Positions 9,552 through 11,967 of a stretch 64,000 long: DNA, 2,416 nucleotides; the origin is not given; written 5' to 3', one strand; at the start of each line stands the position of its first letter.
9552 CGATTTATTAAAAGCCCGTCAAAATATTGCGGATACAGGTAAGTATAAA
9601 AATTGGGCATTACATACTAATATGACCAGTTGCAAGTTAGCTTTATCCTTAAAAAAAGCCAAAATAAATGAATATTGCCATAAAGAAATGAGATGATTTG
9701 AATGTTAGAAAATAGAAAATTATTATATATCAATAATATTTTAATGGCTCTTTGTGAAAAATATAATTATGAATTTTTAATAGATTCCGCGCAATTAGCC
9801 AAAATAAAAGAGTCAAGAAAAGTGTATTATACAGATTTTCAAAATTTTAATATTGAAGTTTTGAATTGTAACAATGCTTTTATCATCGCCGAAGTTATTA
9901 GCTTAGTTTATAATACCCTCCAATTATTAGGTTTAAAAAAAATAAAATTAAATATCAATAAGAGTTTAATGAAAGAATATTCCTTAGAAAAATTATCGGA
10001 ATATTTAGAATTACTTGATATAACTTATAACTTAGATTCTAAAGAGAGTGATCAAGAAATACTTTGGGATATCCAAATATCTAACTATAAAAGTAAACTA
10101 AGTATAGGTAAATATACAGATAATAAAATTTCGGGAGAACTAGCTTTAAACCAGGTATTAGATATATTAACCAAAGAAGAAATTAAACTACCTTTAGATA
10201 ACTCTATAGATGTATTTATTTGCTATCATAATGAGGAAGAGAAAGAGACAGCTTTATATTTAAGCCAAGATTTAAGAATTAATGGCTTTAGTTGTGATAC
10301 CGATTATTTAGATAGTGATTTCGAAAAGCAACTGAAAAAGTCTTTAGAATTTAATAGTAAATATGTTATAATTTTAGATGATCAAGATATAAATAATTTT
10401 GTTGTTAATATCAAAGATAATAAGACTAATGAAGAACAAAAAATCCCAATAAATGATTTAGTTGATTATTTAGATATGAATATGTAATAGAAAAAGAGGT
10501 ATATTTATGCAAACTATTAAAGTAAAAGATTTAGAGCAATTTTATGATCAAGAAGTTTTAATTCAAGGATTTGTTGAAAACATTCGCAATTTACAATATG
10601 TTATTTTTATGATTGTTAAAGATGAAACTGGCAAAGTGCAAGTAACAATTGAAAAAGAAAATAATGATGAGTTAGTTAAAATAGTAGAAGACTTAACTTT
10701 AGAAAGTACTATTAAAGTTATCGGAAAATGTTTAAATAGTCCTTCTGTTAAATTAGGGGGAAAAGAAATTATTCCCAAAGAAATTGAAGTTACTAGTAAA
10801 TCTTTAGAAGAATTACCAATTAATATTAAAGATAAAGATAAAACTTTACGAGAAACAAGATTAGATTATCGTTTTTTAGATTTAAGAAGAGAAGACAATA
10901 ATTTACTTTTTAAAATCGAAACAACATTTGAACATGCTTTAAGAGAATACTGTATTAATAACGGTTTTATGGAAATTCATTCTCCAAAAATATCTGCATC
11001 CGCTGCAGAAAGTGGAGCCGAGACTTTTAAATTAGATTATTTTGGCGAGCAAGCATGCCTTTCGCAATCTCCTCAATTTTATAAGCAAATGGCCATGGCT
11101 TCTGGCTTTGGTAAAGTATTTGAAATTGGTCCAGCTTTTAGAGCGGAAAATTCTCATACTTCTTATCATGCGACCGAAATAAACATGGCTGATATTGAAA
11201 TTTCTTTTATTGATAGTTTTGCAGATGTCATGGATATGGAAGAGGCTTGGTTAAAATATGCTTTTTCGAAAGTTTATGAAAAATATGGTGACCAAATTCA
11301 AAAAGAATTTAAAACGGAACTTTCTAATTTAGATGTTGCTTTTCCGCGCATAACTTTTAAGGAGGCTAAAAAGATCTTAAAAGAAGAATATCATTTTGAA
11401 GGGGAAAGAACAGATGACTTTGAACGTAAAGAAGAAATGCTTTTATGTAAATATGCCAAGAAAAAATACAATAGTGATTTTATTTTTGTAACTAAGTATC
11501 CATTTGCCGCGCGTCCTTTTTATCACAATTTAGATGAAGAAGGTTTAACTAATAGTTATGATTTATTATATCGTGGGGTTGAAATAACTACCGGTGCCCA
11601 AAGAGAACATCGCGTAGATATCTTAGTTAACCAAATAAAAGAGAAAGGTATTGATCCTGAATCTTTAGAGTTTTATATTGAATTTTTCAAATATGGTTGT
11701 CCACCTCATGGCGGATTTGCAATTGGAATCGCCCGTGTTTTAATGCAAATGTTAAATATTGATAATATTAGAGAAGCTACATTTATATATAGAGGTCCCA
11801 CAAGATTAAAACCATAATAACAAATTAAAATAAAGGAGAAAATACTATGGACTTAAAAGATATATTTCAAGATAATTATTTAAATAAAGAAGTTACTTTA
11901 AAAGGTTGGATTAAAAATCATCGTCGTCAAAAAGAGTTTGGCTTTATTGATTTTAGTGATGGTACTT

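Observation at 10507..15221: Archaeal-type AspRS with AsnRS and a stand-alone gatB (no gatC/gatA), with two tiny coupled ORFs in between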

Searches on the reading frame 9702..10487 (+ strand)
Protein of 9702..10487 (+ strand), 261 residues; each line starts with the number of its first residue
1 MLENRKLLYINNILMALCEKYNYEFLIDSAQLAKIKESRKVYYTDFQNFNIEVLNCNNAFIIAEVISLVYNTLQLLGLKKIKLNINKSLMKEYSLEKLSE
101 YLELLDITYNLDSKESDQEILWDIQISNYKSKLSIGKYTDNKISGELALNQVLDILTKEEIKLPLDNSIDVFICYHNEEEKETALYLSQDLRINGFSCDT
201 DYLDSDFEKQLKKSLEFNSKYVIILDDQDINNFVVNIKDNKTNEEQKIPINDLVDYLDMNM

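Call 3: search_protein_families(library=pfam, proteins=[window:9702-10487:+], max_evalue=0.1)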
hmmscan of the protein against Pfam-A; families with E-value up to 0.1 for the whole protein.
window:9702-10487:+ (261 aa): 3 families
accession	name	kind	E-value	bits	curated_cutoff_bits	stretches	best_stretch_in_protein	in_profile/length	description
PF03129.25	HGTP_anticodon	-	1.1e-11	45.2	21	1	170-257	1-91/94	Anticodon binding domain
PF13676.11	TIR_2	-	0.003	18.5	28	1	171-227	1-60/122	TIR domain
PF08578.15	DUF1765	-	0.087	13.7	25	0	33-97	38-104/125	Protein of unknown function (DUF1765)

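Call 4: search_protein_families(library=ncbifam, proteins=[window:9702-10487:+], max_evalue=0.1)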
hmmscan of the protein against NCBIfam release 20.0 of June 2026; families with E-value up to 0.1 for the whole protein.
window:9702-10487:+ (261 aa): 6 families
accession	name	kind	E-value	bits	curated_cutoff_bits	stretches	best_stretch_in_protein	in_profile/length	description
TIGR00442.1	hisS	equivalog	1e-21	77.4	286.75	2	149-249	305-405/406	histidine--tRNA ligase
NF008942.0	PRK12292.2-5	equivalog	9.1e-07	27.8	643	1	164-250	335-420/434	ATP phosphoribosyltransferase regulatory subunit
NF009085.0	PRK12420.1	equivalog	2e-06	27.4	540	1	149-257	322-426/426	histidine--tRNA ligase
NF003068.0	PRK03991.1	equivalog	0.00011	20.7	484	1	169-258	500-589/613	threonine--tRNA ligase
TIGR00418.1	thrS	equivalog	0.00027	20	383.65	1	171-258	475-562/565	threonine--tRNA ligase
TIGR00389.1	glyS_dimeric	equivalog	0.002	16.7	243.3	1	171-259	476-563/565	glycine--tRNA ligase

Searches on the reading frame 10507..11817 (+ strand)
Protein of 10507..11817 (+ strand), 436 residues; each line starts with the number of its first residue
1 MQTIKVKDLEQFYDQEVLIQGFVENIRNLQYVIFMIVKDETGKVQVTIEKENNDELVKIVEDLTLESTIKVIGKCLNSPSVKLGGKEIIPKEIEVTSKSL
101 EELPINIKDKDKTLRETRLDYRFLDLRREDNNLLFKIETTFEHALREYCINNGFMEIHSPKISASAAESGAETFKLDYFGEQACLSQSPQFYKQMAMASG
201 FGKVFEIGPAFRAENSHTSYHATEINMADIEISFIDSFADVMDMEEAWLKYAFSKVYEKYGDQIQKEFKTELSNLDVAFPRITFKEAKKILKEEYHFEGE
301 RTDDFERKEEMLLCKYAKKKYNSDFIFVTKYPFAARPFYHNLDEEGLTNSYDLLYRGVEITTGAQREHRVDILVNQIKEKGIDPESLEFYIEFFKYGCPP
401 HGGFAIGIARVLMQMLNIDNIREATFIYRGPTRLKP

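Call 3: search_protein_families(library=pfam, proteins=[window:10507-11817:+], max_evalue=0.1)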
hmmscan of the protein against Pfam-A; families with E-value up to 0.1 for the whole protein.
window:10507-11817:+ (436 aa): 4 families
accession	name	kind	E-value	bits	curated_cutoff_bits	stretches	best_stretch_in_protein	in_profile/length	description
PF00152.25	tRNA-synt_2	-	1.3e-79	268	25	1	116-425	3-302/308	tRNA synthetases class II (D, K and N)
PF01336.31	tRNA_anti-codon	-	1.1e-10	41.7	27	1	17-95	1-74/75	OB-fold nucleic acid binding domain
PF12869.13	tRNA_anti-like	-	0.026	14.5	23.5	1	10-55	66-114/146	tRNA_anti-like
PF13742.12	tRNA_anti_2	-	0.056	14.1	27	0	9-71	14-72/95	OB-fold nucleic acid binding domain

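Call 4: search_protein_families(library=ncbifam, proteins=[window:10507-11817:+], max_evalue=0.1)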
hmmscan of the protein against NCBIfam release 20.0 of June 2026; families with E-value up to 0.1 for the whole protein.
window:10507-11817:+ (436 aa): 17 families
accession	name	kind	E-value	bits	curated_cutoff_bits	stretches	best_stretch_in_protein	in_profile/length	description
NF003483.0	PRK05159.1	equivalog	3.9e-148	494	353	1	3-436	5-438/438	aspartate--tRNA(Asn) ligase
TIGR00458.1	aspS_nondisc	equivalog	1.6e-116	389.8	368.4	1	6-436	3-428/428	aspartate--tRNA(Asn) ligase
NF003037.0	PRK03932.1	equivalog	2e-80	271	414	1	2-433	2-448/451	asparagine--tRNA ligase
TIGR00457.1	asnS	equivalog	8.8e-77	258.8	342.6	1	7-435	9-454/455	asparagine--tRNA ligase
NF001750.0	PRK00476.1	equivalog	7.5e-63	212.7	443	2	11-288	15-283/590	aspartate--tRNA ligase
TIGR00459.1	aspS_bact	equivalog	5.8e-56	190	373.85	2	3-288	4-278/586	aspartate--tRNA ligase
NF005052.0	PRK06462.1-1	equivalog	5.2e-41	140.9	368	1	103-425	18-341/353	asparagine synthetase A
NF001756.1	PRK00484.1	subfamily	1e-36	126.7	468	1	12-424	49-479/488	lysine--tRNA ligase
TIGR00499.1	lysS_bact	equivalog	4.8e-31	107.9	427.6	2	13-312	52-345/496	lysine--tRNA ligase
NF005054.0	PRK06462.1-4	equivalog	6.7e-30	104.2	309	1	121-431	11-312/318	asparagine synthetase A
NF009460.0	PRK12820.1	equivalog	1.8e-28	99.1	1379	2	15-237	36-276/723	bifunctional aspartyl-tRNA synthetase/aspartyl/glutamyl-tRNA amidotransferase subunit C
NF002821.0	PRK02983.1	equivalog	2e-26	92.3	742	2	10-227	655-871/1102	bifunctional lysylphosphatidylglycerol synthetase/lysine--tRNA ligase LysX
NF009101.0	PRK12445.1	subfamily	1e-19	70.5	1026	1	14-424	65-495/505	lysine--tRNA ligase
TIGR00462.1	genX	equivalog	9.7e-14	51.5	286.9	1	141-424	7-301/304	EF-P lysine aminoacylase EpmA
NF005053.0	PRK06462.1-3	equivalog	2.9e-12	46.7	322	1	175-429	11-266/274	asparagine synthetase A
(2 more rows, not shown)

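Call 31: search_solved_structures(query=window:10507-11814:+, max_evalue=1e-30, show_alignments=4)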
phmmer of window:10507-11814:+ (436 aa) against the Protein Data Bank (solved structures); distinct sequences matched with E-value up to 1e-30: 29.
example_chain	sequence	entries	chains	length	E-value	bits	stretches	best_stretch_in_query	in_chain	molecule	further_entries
3nel_A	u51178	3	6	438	3.7e-95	322.7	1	10-436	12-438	Aspartyl-tRNA synthetase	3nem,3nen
1b8a_A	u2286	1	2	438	1.6e-93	317.4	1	10-436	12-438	PROTEIN (ASPARTYL-TRNA SYNTHETASE)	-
1n9w_A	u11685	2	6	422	4.2e-87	296.2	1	4-436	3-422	aspartyl-tRNA synthetase 2 | Non-discriminating and archaeal-type aspartyl-tRNA synthetase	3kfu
3i7f_A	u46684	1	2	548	7.5e-76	259.2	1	108-436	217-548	Aspartyl-tRNA synthetase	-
1wyd_A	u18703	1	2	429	1.4e-74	255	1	8-436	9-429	hypothetical aspartyl-tRNA synthetase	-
6iy6_A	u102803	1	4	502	1.9e-69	238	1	5-436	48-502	Aspartate--tRNA ligase, cytoplasmic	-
4j15_A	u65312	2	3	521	2.2e-69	237.9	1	5-436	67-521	Aspartate--tRNA ligase, cytoplasmic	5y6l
6od8_A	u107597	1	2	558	5e-69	236.7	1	11-256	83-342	Putative aspartyl-tRNA synthetase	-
1eov_A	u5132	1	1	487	1.2e-68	235.4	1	4-436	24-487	ASPARTYL-TRNA SYNTHETASE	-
1asy_A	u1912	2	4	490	1.2e-68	235.4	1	4-436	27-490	ASPARTYL-tRNA SYNTHETASE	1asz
9w9e_A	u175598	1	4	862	1.5e-68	235.1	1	115-434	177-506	Aspartate--tRNA ligase, cytoplasmic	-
9w9f_A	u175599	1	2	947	1.9e-68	234.8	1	115-434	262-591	Aspartate--tRNA ligase, cytoplasmic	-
9m5m_A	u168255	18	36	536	6e-65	223.2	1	14-436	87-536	aspartate--tRNA ligase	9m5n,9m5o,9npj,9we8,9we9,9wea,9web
9wem_A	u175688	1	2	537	6e-65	223.2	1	14-436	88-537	aspartate--tRNA ligase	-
9w9g_A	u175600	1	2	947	5.1e-64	220.2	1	115-434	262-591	Aspartate--tRNA ligase, cytoplasmic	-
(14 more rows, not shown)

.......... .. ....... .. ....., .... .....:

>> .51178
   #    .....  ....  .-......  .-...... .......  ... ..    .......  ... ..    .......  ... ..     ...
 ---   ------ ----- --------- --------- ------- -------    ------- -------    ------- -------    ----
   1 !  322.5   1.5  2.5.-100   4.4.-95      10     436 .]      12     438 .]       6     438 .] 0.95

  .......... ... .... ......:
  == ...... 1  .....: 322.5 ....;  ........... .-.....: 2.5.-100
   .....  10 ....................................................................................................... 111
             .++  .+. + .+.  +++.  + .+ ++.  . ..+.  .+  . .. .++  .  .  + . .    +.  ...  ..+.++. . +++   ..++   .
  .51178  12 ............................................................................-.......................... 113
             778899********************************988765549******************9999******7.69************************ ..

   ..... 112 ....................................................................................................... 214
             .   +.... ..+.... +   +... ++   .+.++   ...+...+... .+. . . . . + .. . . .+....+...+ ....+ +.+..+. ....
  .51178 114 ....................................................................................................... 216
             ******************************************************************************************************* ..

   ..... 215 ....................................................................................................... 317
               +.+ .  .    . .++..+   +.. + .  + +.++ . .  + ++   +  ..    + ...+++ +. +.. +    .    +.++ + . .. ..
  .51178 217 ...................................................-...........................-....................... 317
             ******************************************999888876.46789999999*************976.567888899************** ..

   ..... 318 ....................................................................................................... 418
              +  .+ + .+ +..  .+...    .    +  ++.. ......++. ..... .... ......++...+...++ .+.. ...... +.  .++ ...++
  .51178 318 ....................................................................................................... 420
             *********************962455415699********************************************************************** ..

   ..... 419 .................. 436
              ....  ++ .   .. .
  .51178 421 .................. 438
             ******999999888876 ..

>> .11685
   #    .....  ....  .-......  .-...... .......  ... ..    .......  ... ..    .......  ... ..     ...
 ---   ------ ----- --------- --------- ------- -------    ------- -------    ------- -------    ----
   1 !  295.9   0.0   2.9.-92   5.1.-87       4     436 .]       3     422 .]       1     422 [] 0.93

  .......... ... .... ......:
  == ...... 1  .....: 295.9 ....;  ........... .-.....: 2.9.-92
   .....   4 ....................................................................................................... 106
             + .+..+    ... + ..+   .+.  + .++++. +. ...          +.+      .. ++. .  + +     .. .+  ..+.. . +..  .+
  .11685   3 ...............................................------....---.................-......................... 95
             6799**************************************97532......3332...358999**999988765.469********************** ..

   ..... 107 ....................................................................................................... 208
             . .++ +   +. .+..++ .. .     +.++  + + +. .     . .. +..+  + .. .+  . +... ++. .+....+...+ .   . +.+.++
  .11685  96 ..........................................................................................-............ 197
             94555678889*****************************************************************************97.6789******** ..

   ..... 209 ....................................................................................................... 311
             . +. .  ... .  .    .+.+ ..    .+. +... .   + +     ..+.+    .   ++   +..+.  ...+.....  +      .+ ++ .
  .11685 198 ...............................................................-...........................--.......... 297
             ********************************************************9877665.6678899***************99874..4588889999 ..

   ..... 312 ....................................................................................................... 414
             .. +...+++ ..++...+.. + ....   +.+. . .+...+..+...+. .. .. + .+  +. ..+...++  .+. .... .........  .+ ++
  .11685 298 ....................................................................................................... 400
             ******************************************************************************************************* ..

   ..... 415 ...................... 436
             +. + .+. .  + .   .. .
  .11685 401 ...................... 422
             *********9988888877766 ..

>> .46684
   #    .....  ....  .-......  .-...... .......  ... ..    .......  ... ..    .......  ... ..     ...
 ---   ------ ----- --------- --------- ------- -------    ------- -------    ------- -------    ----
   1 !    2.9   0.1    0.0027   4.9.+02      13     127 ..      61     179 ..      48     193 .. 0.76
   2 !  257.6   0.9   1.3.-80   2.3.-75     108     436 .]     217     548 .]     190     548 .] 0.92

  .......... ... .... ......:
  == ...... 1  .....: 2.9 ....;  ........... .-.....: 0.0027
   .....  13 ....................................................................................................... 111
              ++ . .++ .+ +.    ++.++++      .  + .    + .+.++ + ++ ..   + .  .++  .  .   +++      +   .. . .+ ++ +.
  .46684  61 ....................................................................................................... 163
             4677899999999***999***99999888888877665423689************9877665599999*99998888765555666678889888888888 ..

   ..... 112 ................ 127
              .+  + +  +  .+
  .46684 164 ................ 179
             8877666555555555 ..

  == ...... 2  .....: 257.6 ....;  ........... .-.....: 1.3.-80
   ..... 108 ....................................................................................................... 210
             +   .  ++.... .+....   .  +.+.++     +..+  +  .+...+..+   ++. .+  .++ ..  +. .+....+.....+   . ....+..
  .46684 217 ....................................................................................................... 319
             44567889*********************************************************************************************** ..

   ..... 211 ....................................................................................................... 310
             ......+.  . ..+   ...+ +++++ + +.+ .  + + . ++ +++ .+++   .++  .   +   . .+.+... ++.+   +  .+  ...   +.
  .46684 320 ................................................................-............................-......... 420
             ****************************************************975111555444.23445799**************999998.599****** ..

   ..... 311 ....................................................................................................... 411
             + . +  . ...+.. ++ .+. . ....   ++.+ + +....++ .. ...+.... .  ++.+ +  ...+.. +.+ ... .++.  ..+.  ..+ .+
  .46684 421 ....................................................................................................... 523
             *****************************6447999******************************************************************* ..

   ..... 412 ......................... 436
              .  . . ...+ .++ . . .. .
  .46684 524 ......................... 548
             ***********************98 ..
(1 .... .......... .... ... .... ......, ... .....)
